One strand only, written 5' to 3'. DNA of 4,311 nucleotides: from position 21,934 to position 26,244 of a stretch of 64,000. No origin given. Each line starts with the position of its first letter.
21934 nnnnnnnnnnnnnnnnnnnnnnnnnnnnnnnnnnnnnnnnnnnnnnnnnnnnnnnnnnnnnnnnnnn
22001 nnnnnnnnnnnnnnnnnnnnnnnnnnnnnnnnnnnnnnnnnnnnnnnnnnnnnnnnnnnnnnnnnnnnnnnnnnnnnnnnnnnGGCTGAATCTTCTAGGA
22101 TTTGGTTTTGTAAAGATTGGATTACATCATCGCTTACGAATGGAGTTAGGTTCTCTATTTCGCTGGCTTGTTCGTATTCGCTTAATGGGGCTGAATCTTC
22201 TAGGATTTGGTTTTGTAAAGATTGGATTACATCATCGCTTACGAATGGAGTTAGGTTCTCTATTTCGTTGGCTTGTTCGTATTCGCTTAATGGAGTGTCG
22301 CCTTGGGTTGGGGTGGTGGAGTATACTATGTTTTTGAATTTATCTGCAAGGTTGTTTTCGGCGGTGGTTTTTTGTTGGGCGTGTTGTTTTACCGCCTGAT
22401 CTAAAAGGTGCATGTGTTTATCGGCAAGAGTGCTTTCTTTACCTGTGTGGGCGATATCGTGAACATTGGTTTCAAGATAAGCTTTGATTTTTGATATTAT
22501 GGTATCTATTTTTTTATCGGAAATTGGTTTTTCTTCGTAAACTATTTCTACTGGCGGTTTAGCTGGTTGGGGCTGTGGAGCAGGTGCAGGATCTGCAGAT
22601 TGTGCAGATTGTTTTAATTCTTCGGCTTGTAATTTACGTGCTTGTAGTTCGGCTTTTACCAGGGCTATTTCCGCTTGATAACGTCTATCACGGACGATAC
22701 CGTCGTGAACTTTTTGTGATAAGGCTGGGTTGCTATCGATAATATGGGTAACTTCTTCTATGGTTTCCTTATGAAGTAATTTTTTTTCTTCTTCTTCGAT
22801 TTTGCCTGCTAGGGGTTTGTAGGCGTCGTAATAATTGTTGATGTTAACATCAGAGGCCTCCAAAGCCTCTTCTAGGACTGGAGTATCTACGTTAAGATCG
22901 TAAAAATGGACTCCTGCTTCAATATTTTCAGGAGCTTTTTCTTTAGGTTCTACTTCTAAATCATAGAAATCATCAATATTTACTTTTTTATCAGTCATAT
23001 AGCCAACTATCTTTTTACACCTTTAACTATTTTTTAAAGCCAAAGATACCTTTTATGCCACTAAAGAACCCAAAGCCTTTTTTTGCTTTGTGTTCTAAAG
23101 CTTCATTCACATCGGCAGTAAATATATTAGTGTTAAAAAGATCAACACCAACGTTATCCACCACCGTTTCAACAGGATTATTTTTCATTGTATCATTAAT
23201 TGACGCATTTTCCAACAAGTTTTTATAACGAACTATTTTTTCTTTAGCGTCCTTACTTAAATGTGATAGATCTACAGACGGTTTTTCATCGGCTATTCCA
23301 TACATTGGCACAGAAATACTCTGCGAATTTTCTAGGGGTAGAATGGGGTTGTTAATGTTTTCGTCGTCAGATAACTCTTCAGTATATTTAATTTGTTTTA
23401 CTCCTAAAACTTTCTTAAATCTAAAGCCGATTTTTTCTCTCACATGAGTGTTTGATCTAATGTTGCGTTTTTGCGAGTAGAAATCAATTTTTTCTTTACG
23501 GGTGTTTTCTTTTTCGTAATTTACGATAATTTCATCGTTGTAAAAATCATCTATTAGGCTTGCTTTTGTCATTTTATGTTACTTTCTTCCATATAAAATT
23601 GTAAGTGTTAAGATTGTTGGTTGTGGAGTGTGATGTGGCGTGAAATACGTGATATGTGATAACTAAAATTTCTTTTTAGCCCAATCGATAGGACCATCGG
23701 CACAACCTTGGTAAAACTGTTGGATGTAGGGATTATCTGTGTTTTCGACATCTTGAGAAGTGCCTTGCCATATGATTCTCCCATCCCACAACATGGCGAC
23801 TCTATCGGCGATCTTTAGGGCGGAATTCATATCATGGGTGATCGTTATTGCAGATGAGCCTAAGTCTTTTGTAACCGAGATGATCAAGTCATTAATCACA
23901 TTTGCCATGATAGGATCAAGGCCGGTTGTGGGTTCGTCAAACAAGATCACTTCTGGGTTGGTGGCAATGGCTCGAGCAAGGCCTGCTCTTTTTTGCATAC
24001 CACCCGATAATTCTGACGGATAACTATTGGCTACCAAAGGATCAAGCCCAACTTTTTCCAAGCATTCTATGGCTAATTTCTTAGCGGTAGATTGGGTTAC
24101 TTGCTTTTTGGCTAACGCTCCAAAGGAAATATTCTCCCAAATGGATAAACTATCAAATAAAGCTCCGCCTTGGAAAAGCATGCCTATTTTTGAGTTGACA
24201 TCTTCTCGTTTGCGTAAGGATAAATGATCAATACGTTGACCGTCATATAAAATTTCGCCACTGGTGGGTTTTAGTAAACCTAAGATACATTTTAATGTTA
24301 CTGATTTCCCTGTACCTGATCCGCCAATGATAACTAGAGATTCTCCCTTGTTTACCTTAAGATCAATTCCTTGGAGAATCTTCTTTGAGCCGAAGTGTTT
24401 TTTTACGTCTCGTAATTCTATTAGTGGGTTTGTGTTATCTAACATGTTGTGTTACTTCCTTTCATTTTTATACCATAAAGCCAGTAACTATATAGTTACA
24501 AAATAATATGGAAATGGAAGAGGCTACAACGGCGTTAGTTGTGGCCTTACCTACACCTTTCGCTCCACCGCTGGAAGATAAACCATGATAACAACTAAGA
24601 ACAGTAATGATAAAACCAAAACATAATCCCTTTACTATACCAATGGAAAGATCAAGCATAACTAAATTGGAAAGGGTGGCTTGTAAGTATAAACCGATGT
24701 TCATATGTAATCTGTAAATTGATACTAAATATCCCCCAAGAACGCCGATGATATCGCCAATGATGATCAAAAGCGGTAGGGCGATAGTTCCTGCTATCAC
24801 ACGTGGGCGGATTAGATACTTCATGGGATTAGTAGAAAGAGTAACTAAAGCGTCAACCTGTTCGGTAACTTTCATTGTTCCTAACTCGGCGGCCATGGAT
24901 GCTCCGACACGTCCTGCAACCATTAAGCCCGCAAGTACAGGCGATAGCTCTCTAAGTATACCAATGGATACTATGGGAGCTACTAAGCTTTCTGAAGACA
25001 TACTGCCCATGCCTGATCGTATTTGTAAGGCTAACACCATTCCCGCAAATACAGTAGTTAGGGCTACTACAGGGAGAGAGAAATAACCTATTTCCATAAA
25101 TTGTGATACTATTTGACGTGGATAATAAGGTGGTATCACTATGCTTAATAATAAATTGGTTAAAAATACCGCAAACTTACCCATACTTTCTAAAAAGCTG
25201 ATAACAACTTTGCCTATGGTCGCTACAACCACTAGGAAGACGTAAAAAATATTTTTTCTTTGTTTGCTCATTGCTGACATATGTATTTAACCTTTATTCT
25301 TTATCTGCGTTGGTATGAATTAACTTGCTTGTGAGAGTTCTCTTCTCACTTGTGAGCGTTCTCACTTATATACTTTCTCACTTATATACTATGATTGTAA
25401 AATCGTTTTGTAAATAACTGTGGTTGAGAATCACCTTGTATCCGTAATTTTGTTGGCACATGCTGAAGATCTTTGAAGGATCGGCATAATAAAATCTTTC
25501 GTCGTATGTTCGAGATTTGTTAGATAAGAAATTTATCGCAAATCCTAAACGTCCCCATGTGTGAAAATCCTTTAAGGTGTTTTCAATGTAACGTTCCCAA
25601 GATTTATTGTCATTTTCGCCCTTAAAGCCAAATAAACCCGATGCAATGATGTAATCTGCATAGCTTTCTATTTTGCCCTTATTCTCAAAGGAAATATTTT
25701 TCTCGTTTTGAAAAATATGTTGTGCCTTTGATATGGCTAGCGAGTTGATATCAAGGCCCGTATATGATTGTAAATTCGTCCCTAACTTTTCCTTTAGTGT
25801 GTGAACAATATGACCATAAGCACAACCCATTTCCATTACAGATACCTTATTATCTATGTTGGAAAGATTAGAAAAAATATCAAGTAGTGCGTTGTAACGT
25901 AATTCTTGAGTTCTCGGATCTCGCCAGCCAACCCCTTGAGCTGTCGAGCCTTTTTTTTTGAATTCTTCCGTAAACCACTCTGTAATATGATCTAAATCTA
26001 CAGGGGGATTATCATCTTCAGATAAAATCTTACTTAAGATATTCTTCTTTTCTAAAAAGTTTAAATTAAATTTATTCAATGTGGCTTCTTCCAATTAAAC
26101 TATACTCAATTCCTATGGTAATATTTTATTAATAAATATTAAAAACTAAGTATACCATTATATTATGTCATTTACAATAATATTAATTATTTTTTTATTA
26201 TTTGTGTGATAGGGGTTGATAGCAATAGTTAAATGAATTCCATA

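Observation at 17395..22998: Ferrochelatase fused in frame to ~1500 residues of highly acidic tandem repeats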

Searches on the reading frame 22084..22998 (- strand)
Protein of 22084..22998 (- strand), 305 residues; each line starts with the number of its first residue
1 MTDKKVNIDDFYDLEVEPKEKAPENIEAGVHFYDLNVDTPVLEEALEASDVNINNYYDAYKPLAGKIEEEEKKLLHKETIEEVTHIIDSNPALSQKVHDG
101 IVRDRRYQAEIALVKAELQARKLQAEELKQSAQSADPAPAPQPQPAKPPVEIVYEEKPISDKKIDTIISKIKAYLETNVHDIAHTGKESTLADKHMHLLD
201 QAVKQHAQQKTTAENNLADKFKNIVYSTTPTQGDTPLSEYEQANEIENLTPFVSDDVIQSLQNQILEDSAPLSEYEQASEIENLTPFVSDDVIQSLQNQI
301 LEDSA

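Call 35: search_protein_representatives(protein=window:22084-22998:-)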
Query: 305 residues. Proteins with E-value up to 0.001 (for the whole library): 2; up to 1e-10: 0; up to 1e-30: 0. The best 2 are listed.
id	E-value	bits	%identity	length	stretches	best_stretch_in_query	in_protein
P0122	6.1e-10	55.6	32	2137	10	92-149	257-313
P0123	1.4e-05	41.3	28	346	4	239-298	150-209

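Call 41: search_protein_families(library=pfam, proteins=[P0123], max_evalue=1)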
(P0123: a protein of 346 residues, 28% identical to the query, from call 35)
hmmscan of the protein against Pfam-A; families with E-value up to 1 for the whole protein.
P0123 (346 aa): 9 families
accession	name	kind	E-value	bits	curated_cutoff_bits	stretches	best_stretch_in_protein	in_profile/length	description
PF01381.28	HTH_3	-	1.5e-12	47.8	23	1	11-65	1-55/55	Helix-turn-helix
PF12844.13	HTH_19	-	8.8e-06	26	30.2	1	10-66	3-59/64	Helix-turn-helix domain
PF13443.12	HTH_26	-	0.00053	20.6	22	1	10-66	1-58/63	Cro/C1-type HTH DNA-binding domain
PF13560.12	HTH_31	-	0.00084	20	27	1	12-51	7-47/64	Helix-turn-helix domain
PF07022.19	Phage_CI_repr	-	0.0017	19.1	22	1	15-67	7-59/65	Bacteriophage CI repressor helix-turn-helix domain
PF13518.12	HTH_28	-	0.053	14.1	25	1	16-41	9-34/52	Helix-turn-helix domain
PF08279.18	HTH_11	-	0.063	13.6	25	1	12-37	7-33/55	HTH domain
PF15943.11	YdaS_toxin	-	0.091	13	30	1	22-43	11-32/65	Bacterial toxin YdaS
PF05321.16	HHA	-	0.18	12.5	25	1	111-130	10-29/57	Haemolysin expression modulating protein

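Call 63: search_protein_families(library=ncbifam, proteins=[P0123], max_evalue=0.01)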
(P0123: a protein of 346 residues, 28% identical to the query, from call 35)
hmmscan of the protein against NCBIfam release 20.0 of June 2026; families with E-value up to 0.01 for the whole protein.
P0123 (346 aa): 13 families
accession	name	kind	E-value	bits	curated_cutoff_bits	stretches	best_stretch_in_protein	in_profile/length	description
NF041951.1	phage_RstR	subfamily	6.6e-14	52.1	80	1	8-77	4-73/108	RstR family transcriptional repressor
NF052239.1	antitox_spr1629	equivalog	3.3e-09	36.3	335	1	7-69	3-65/377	spr1629 family repressor/antitoxin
NF007257.0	PRK09706.1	subfamily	2.5e-07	30.6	101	1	5-71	4-70/135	transcriptional repressor DicA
NF047948.1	male_kill_WMK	equivalog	7.1e-07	29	300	1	5-99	161-256/300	WO male-killing family protein Wmk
TIGR03070.1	couple_hipB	subfamily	1.3e-06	28.3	71.65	1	6-54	2-50/58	type II toxin-antitoxin system Y4mF family antitoxin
NF006015.0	PRK08154.1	subfamily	5.4e-05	22.5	204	1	5-94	29-122/314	anaerobic benzoate catabolism transcriptional regulator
TIGR03830.1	CxxCG_CxxCG_HTH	subfamily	0.00036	20.3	61.8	1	8-47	67-106/127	type II TA system antitoxin MqsA family protein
NF047542.1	telomere_Tap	equivalog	0.00037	19.3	600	1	12-49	23-60/695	telomere-associated protein Tap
NF041575.1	antitoxPezA_Strep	equivalog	0.0004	20.4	290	1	7-67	2-62/158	type II toxin-antitoxin system antitoxin PezA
NF040522.1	VC1465_fam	subfamily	0.0005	20.1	70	1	11-44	1-34/111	VC1465 family Xer recombination activation factor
TIGR00270.2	TIGR00270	equivalog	0.00063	19.6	110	1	10-60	79-129/159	multiprotein bridging factor aMBF1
NF010465.0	PRK13890.1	equivalog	0.00064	19.8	96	1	10-83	9-79/121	conjugal transfer protein TrbA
NF007408.0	PRK09943.1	equivalog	0.00097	18.7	211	1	7-97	8-98/185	HTH-type transcriptional regulator PuuR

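Call 77: list_cluster_members(proteins=[P0123])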
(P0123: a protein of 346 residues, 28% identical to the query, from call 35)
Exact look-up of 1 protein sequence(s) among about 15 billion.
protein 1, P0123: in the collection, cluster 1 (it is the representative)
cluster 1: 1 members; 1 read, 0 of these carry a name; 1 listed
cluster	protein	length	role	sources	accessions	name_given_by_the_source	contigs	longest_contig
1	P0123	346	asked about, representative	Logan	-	-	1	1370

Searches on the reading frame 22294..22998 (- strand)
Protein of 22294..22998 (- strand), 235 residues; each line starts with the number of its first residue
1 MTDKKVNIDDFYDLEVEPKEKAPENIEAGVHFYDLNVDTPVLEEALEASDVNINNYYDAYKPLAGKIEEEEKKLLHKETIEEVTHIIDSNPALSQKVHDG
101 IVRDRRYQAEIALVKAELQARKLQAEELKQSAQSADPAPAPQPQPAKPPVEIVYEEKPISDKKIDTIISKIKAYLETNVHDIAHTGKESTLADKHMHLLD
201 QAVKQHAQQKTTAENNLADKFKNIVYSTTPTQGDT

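Call 41: search_protein_families(library=pfam, proteins=[window:22294-22998:-], max_evalue=1)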
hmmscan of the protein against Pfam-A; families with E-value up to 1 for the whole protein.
window:22294-22998:- (235 aa): 0 families

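Call 49: find_related_loci(query=window:22294-22998:-, collection=metagenome_contigs, flank=10000)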
Query window:22294-22998:- (235 aa) in metagenome_contigs; peptide patterns used: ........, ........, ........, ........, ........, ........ (x = any residue, [..] = any of these).
600 stretches matched a pattern, but none encodes a relative of the query by tblastn (E <= 1e-3).

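Call 59: predict_structure(protein=window:22294-22998:-)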
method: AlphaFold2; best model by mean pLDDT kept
length: 235 residues; sequences in the alignment: 1
mean_pLDDT: 43.6   pTM: 0.21
mean pLDDT of the five models: 43.6, 43.6, 42.6, 41.8, 38.3
residues with pLDDT >= 90: 0; 70-90: 3; 50-70: 63; < 50: 169
segments of 3 or more residues with pLDDT < 50: 1-88, 135-160, 174-196, 217-235
pLDDT, mean of each block of 10 residues (from residue 1): 45 40 32 31 33 36 37 34 47 53 54 67 66 45 35 37 53 44 38 47 52 49 36 30
secondary structure, 60 per line:
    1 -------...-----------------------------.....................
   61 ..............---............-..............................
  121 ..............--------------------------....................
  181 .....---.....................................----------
elements in order: H40-74 H78-89 H91-134 H161-185 H189-225

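Call 63: search_protein_families(library=ncbifam, proteins=[window:22294-22998:-], max_evalue=0.01)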
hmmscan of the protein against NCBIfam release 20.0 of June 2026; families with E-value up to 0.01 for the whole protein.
window:22294-22998:- (235 aa): 2 families
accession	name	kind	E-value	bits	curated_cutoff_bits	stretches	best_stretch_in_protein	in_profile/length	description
TIGR01590.1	yir-bir-cir_Pla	paralog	0.0018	18.1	71.1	1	3-94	82-174/201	yir/bir/cir-family of variant antigens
NF007664.1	PRK10337.1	equivalog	0.0026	16.5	475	0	68-129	194-256/442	quorum sensing histidine kinase QseC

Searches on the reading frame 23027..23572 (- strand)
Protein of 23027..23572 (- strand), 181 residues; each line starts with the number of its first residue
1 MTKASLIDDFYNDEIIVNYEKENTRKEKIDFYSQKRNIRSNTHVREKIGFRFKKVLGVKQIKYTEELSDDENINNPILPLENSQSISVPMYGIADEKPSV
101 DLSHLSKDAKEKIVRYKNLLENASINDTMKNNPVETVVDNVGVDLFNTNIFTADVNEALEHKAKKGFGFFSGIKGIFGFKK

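Call 4: search_protein_families(library=pfam, proteins=[window:23027-23572:-], max_evalue=0.01)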
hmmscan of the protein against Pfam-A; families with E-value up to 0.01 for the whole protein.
window:23027-23572:- (181 aa): 0 families

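Call 14: find_encoding_contigs(protein=window:23027-23572:-, flank=10000, max_places=6)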
Protein window:23027-23572:- (181 aa): no gene with exactly this product is on record in the collection.

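Call 63: search_protein_families(library=ncbifam, proteins=[window:23027-23572:-], max_evalue=0.01)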
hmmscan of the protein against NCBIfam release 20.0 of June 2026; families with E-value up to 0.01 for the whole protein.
window:23027-23572:- (181 aa): 0 families

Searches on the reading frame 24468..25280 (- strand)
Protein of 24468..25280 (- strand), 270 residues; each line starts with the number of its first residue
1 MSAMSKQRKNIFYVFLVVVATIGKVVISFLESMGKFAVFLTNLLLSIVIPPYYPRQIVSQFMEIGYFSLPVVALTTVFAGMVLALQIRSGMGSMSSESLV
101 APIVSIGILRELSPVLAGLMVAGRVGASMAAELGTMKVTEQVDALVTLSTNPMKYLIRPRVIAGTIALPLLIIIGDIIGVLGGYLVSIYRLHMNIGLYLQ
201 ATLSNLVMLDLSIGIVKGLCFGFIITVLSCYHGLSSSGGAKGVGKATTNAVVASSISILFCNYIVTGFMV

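Call 4: search_protein_families(library=pfam, proteins=[window:24468-25280:-], max_evalue=0.01)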
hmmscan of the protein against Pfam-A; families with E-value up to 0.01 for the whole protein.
window:24468-25280:- (270 aa): 2 families
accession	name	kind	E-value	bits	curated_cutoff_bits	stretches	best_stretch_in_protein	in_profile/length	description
PF02405.21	MlaE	-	9.4e-72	241.5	22.5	1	57-266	1-210/212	Permease MlaE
PF04884.20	UVB_sens_prot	-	0.0084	16.2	28.3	1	41-138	8-104/241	Vitamin B6 photo-protection and homoeostasis domain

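Call 53: find_encoding_contigs(protein=window:24468-25280:-, flank=10000, max_places=4)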
Protein window:24468-25280:- (270 aa): no gene with exactly this product is on record in the collection.

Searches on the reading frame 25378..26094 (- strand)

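Call 46: search_protein_families(library=pfam, proteins=[window:25378-26094:-], max_evalue=0.001)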
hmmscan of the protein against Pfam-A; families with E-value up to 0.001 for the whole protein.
window:25378-26094:- (238 aa): 4 families
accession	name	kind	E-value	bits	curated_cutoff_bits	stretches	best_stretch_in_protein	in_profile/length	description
PF13847.12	Methyltransf_31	-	1.1e-07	32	27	1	81-138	2-60/145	Methyltransferase domain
PF08242.18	Methyltransf_12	-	2e-05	25.6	30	1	87-161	1-79/98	Methyltransferase domain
PF13649.12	Methyltransf_25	-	0.00051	21.1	27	1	86-138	1-52/97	Methyltransferase domain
PF13489.12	Methyltransf_23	-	0.00081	19.6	27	0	66-155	5-91/164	Methyltransferase domain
